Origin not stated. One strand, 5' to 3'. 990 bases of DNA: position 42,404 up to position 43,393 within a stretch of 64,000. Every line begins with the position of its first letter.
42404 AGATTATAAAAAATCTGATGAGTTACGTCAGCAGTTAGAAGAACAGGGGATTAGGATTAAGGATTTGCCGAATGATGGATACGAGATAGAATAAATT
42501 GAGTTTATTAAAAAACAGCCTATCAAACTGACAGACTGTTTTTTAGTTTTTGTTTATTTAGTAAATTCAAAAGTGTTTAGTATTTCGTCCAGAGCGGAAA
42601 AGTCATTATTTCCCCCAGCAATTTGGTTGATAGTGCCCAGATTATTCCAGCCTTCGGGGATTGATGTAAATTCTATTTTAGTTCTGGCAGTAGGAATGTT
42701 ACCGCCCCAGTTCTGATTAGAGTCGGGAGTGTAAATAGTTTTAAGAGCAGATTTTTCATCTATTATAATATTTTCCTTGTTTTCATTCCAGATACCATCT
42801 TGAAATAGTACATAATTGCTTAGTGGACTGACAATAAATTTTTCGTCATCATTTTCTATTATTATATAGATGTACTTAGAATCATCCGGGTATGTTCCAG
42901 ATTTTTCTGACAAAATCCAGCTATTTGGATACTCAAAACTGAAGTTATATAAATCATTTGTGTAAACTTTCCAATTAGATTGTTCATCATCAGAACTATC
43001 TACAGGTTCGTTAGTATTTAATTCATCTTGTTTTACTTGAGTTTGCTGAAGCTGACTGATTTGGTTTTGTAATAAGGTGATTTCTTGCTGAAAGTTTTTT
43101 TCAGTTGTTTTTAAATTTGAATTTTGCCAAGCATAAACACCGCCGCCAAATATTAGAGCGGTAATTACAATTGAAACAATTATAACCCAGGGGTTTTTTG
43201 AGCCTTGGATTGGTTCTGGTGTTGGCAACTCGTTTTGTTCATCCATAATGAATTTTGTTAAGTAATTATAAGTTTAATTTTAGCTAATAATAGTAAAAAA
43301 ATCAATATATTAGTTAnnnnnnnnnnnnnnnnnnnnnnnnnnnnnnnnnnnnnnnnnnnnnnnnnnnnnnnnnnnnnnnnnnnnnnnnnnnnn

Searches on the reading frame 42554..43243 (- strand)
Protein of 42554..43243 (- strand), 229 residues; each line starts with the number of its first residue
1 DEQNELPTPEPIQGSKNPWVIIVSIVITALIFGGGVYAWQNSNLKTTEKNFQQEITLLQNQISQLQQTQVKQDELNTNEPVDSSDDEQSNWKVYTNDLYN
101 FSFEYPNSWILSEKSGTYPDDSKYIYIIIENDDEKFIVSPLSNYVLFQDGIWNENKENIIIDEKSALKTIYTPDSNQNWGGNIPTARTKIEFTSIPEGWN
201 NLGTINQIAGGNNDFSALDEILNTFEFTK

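Call 46: search_protein_families(library=pfam, proteins=[window:42554-43243:-], max_evalue=0.01)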
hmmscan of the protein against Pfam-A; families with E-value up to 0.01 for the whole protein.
window:42554-43243:- (229 aa): 2 families
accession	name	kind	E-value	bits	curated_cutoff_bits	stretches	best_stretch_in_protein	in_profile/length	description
PF18933.6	PsbP_2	-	0.00014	22.4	27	1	64-125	17-77/184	PsbP-like protein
PF16888.10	YwqH-like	-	0.0087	16.8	33.7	0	43-67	85-109/123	YwqH-like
